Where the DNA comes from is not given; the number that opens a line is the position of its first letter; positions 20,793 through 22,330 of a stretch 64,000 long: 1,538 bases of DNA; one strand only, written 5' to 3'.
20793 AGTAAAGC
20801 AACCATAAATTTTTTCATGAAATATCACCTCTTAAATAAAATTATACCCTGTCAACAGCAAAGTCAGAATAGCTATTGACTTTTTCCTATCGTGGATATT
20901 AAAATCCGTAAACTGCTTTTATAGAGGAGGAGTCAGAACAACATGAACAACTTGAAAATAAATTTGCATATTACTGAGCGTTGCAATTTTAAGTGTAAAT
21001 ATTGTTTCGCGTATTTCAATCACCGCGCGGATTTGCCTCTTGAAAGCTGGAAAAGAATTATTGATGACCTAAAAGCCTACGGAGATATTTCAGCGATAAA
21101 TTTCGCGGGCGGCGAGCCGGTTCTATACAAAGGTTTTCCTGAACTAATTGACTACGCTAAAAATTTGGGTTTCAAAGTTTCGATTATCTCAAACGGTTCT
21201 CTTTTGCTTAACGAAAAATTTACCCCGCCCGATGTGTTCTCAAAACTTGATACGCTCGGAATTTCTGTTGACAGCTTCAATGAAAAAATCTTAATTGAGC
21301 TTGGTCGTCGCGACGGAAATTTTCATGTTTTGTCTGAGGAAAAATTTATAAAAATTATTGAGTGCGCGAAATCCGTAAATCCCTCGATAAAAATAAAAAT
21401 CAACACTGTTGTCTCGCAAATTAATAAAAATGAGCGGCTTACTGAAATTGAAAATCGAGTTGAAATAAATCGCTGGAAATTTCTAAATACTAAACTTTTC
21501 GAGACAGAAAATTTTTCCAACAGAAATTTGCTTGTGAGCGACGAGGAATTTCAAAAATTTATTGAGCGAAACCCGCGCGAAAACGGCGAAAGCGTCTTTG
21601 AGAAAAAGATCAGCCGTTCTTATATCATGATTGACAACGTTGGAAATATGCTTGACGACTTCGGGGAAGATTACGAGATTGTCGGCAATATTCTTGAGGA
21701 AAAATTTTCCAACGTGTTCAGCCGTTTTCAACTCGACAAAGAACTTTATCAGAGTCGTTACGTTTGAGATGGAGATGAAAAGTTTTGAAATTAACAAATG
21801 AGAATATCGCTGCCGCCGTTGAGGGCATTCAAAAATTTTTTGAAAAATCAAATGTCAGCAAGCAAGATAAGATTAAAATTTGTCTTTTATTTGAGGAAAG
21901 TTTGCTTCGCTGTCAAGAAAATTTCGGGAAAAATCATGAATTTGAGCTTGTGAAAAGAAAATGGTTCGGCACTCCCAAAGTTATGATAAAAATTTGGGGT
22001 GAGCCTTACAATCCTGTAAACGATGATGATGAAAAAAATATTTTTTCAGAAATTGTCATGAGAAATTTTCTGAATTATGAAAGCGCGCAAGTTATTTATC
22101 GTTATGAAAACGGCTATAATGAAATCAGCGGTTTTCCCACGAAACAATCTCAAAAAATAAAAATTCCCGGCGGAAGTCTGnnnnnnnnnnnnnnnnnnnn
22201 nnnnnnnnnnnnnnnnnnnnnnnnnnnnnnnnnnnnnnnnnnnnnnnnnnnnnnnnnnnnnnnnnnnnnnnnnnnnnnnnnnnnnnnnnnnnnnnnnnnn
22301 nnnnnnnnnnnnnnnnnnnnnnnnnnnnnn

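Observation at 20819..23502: AT-rich two-gene islet: prokaryotic viperin plus a transporter-fold partner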

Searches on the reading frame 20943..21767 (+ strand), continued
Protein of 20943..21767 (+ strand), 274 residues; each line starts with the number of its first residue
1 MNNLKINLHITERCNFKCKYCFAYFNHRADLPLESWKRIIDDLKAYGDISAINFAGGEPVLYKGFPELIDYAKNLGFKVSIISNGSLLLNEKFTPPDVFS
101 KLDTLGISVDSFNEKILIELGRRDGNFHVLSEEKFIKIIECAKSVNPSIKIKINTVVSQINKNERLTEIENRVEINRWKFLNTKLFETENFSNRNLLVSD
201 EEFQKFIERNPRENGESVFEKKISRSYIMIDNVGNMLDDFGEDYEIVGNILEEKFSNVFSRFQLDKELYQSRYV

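Call 63: find_encoding_contigs(protein=P0123, flank=5000, max_places=3)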
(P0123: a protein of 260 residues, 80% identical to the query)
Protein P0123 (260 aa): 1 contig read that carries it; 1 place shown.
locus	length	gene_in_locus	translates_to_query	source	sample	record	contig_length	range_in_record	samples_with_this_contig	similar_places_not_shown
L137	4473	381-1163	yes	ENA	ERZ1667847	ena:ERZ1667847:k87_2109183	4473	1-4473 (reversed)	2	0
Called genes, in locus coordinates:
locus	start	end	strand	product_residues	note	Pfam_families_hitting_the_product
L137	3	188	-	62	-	?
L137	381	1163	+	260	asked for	PF04055:Radical_SAM, PF13353:Fer4_12 (weak)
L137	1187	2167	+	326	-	PF00375:SDF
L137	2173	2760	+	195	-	PF00375:SDF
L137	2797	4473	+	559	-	?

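Call 67: search_protein_families(library=padloc, proteins=[L046:2419-3432:+, L047:4835-5518:+, L046:150-1472:-, L043:3408-7574:+], max_evalue=0.01)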
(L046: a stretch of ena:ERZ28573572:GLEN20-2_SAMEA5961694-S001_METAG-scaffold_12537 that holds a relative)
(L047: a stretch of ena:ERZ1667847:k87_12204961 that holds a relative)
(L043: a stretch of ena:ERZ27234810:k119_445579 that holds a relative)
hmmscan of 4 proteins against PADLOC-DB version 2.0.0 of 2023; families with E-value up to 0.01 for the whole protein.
L046:2419-3432:+ (337 aa): 7 families
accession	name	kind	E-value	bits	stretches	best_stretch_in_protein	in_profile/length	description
PDLC03841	LeoBC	-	3.7e-14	50.8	1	43-117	75-150/601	-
PDLC03839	LeoA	-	1.8e-12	45.1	1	11-116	17-131/559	-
PDLC03840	LeoA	-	0.00013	19.1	1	28-110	36-121/577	-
PDLC02373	dCTPase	-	0.00018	18.5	1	18-128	127-216/630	-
PDLC04140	mad8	-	0.00076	17.1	1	45-65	27-47/314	mads_8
PDLC04135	mad3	-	0.0026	15.3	0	49-65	26-42/374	mads_3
PDLC03842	LeoB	-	0.0076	13.2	0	288-335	434-476/568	-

L047:4835-5518:+ (227 aa): 3 families
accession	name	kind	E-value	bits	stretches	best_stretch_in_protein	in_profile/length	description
PDLC03841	LeoBC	-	2.7e-09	34.7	1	22-86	78-140/601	-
PDLC03839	LeoA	-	9.6e-06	22.9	1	9-82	44-118/559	-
PDLC04140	mad8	-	0.0037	14.8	1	24-43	30-49/314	mads_8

L046:150-1472:- (440 aa): 0 families

L043:3408-7574:+ (1388 aa): 26 families (the best 25 are shown)
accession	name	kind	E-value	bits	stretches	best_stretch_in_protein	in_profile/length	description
PDLC04042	PD-T4-6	-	2.9e-15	54.7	1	107-304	71-271/292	-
PDLC04060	PD-T4-6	-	1.4e-13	48.6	1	99-312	61-276/486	-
PDLC04057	PD-T4-6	-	1.4e-13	48.6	1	106-304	69-269/443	-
PDLC04044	PD-T4-6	-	3.8e-13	47.3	1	141-305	138-292/372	-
PDLC04047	PD-T4-6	-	8.4e-13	46.1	1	105-308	71-275/327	-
PDLC03920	MkoA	-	1.5e-12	44.7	1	108-310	74-282/1112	-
PDLC04048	PD-T4-6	-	2.2e-12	45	1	105-247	71-212/354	-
PDLC04063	PD-T4-6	-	5.5e-12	43.2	1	96-307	72-288/564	-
PDLC04053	PD-T4-6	-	6e-11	40.4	1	108-305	72-271/311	-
PDLC04051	PD-T4-6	-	8.5e-10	36.2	1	144-303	140-292/476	-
PDLC04138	mad6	-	1.2e-09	35.6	1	158-291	170-300/659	mads_6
PDLC04059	PD-T4-6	-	3.4e-09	34.3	1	99-309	67-280/433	-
PDLC04054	PD-T4-6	-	5.6e-09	33.9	1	117-243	83-210/347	-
PDLC04045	PD-T4-6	-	6.5e-09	33.2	1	107-244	101-244/350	-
PDLC04043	PD-T4-6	-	2.3e-08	31.5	1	108-238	78-209/452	-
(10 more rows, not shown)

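Call 74: search_protein_families(library=pfam, proteins=[L137:2797-4473:+, L046:150-1472:-], max_evalue=0.001)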
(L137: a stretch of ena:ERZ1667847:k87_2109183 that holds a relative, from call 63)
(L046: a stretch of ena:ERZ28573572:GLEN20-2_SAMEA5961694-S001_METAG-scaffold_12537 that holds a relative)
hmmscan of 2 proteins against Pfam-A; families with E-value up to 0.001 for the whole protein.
L137:2797-4473:+ (559 aa): 4 families
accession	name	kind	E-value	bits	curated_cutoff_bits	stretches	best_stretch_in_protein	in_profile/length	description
PF08676.16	MutL_C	-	4e-24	85.4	25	1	380-513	1-137/142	MutL C terminal dimerisation domain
PF01119.25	DNA_mis_repair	-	7.9e-16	58.2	26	1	237-313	35-116/119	DNA mismatch repair protein, C-terminal domain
PF13589.12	HATPase_c_3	-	1.9e-15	57.5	25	1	25-140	4-117/137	Histidine kinase-, DNA gyrase B-, and HSP90-like ATPase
PF02518.31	HATPase_c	-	1.2e-07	32.6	26.4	1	23-73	5-56/111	Histidine kinase-, DNA gyrase B-, and HSP90-like ATPase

L046:150-1472:- (440 aa): 0 families

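Call 82: search_dna_similar(query=window:20943-21767:+, collection=phages, mode=protein, max_evalue=1e-10, max_rows=10)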
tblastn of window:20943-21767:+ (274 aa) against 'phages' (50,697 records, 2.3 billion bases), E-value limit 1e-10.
No match.

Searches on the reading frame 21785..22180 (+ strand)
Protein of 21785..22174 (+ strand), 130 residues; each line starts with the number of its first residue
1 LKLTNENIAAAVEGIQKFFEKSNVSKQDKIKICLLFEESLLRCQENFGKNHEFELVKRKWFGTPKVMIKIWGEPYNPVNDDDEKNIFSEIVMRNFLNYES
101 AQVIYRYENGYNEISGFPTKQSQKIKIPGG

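Call 31: search_protein_families(library=pfam, proteins=[window:21785-22174:+], max_evalue=10)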
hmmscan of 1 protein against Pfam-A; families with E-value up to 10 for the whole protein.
window:21785-22174:+ (130 aa): 0 families

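Call 35: search_solved_structures(query=A2, max_evalue=10, show_alignments=1)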
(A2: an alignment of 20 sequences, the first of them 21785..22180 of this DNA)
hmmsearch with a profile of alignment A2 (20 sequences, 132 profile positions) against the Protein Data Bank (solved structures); distinct sequences matched with E-value up to 10: 0.

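Call 49: predict_structure(alignment_id=A2)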
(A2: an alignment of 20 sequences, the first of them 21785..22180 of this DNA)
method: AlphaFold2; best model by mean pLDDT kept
length: 132 residues; sequences in the alignment: 20
mean_pLDDT: 83.2   pTM: 0.78
mean pLDDT of the five models: 83.2, 82.9, 80.3, 80.0, 71.2
residues with pLDDT >= 90: 60; 70-90: 53; 50-70: 8; < 50: 11
segments of 3 or more residues with pLDDT < 50: 121-128, 130-132
pLDDT, mean of each block of 10 residues (from residue 1): 97 95 86 91 94 92 89 87 80 70 81 82 46 39
secondary structure, 60 per line:
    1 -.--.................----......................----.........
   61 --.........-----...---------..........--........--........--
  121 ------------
elements in order: H5-21 H26-47 E52-60 E63-71 H89-96 E101-108 E111-118

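Call 54: fold_search(model_id=the predicted structure, library=pdb)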
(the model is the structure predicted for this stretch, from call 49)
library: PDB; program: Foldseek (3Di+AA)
matches with E <= 10: 939; with E <= 0.001: 2
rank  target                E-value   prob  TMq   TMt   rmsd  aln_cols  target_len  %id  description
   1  1tid_C                6.4e-04  1.00  0.62  0.61   4.0       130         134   15  Crystal Structures of the ADP and ATP bound forms of the Bacillus Anti-sigma factor SpoIIAB in complex with the Anti-a (released 2004-06-15)
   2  1tid_A                9.8e-04  1.00  0.62  0.61   3.9       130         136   15  Crystal Structures of the ADP and ATP bound forms of the Bacillus Anti-sigma factor SpoIIAB in complex with the Anti-a (released 2004-06-15)
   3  1th8_A                1.6e-03  1.00  0.66  0.66   3.7       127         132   15  Crystal Structures of the ADP and ATP bound forms of the Bacillus Anti-sigma factor SpoIIAB in complex with the Anti-a (released 2004-06-15)
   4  1l0o_A                1.9e-03  1.00  0.64  0.60   3.8       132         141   15  Crystal Structure of the Bacillus stearothermophilus Anti-Sigma Factor SpoIIAB with the Sporulation Sigma Factor Sigma (released 2002-04-03)
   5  6m37_C                2.2e-03  1.00  0.56  0.63   4.0       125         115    7  The crystal structure of B. subtilis RsbV/RsbW complex in the hexagonal crystal form (released 2020-07-15)
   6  6m37_A                4.6e-03  1.00  0.57  0.65   4.4       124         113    8  The crystal structure of B. subtilis RsbV/RsbW complex in the hexagonal crystal form (released 2020-07-15)
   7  3a0t                  6.9e-03  1.00  0.54  0.49   8.6       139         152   12  Catalytic domain of histidine kinase ThkA (TM1359) in complex with ADP and Mg ion (trigonal) (released 2009-10-20)
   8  3a0z_A                6.9e-03  1.00  0.52  0.47   9.1       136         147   14  Catalytic domain of histidine kinase ThkA (TM1359) (nucleotide free form 4: isopropanol, orthorombic) (released 2009-10-20)
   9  8ih8_C                8.8e-03  1.00  0.58  0.59   4.4       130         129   11  anti-sigmaF factor and Anti-sigmaF factor antagonist complex(usfx-RsfB) (released 2024-02-28)
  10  5iuj_E                8.8e-03  1.00  0.51  0.34   8.5       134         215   13  Crystal structure of the DesK-DesR complex in the phosphotransfer state with low Mg2+ (20 mM) (released 2016-12-21)
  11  3a0z_B                1.2e-02  0.99  0.50  0.46  10.0       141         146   17  Catalytic domain of histidine kinase ThkA (TM1359) (nucleotide free form 4: isopropanol, orthorombic) (released 2009-10-20)
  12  1til_E                1.3e-02  1.00  0.64  0.61   3.8       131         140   15  Crystal Structures of the ADP and ATP bound forms of the Bacillus Anti-sigma factor SpoIIAB in complex with the Anti-a (released 2004-06-15)
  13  6m36_C                1.3e-02  1.00  0.56  0.68   4.2       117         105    6  The crystal structure of B. subtilis RsbV/RsbW complex in the monoclinic crystal form (released 2020-07-15)
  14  8ih8_D                1.3e-02  1.00  0.53  0.53   5.5       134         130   13  anti-sigmaF factor and Anti-sigmaF factor antagonist complex(usfx-RsfB) (released 2024-02-28)
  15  8isk_A                1.4e-02  0.99  0.53  0.10  10.0       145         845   11  Pr conformer of Zea mays phytochrome A1 - ZmphyA1-Pr (released 2023-08-09)
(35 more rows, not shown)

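Call 70: search_protein_representatives(alignment_id=A2)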
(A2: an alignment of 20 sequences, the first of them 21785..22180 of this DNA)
Query: 20 sequences, 132 profile positions. Proteins with E-value up to 0.001 (for the whole library): 716; up to 1e-10: 213; up to 1e-30: 27. The best 150 are listed.
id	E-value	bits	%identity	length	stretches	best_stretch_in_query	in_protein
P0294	7.0e-57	207.4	-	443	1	1-131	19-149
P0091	7.2e-57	207.4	-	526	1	1-131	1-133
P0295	5.7e-55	201.2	-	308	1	1-132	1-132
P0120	2.6e-54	199.1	-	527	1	1-132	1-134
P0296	3.5e-53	195.5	-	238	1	1-132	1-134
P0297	1.6e-52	193.3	-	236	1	1-132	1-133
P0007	4.5e-52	191.9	-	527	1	1-131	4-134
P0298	4.9e-52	191.7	-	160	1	1-132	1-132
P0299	5.3e-52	191.6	-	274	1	3-131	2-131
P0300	2.4e-49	183.0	-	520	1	1-132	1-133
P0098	2.7e-49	182.9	-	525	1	1-132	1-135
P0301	4.4e-49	182.2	-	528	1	1-131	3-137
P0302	1.3e-48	180.7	-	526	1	1-130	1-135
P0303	1.4e-48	180.5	-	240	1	1-123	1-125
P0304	3.6e-47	176.0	-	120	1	1-121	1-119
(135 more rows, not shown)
